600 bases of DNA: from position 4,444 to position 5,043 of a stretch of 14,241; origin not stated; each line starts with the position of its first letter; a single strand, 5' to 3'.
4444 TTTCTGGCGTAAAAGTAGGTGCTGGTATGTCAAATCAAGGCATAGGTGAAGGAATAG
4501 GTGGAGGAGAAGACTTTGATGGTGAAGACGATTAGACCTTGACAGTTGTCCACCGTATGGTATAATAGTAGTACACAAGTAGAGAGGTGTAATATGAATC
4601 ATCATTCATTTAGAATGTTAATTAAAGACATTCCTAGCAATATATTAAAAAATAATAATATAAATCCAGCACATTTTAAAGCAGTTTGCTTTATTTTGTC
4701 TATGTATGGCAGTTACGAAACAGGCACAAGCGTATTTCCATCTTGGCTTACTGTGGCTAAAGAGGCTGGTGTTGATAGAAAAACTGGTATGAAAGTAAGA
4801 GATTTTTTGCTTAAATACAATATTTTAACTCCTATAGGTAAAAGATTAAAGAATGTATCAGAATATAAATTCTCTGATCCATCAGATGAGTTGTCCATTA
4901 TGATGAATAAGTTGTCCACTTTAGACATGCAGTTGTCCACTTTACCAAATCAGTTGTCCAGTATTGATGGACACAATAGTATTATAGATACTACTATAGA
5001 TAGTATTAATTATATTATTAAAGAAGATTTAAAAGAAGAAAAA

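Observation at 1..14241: Complete 14,121-bp circular genome of a miniature tailed phage lacking polymerase, integrase, recognisable lysis and tail modules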

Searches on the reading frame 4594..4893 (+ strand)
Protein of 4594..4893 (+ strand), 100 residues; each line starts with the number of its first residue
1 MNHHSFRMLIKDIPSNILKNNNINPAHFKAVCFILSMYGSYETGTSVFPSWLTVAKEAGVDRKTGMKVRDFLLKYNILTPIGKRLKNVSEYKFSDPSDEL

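Call 111: find_homologous_proteins(query=window:4594-4893:+, max_evalue=0.001)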
Query window:4594-4893:+ (100 aa): 51 proteins with E <= 0.001 among 53 candidates.
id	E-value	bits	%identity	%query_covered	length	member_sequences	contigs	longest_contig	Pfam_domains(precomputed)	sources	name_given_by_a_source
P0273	3.8e-36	141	64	98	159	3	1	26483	-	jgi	-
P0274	4.0e-36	141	66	95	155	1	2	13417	-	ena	-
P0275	1.5e-35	139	66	96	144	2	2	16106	-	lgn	-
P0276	1.5e-35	139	66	96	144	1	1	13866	-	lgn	-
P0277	1.5e-35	139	64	95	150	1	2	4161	-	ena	-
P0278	1.9e-34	135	67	93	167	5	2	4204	-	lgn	-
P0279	2.0e-34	135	62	97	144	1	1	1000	-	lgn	-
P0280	2.0e-34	135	63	96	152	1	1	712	-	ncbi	-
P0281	9.2e-34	133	64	97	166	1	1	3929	-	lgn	-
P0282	2.0e-33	132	64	97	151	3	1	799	-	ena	-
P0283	2.3e-33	132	60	97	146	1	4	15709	-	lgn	-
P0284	2.5e-33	132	62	97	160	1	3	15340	-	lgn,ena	-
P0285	7.2e-33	130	61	100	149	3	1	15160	-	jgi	-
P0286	1.1e-32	130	61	100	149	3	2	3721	-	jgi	jgi:sulfur relay (sulfurtransferase) DsrC/TusE family protein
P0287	1.4e-32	129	63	97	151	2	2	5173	-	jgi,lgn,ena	jgi:hypothetical protein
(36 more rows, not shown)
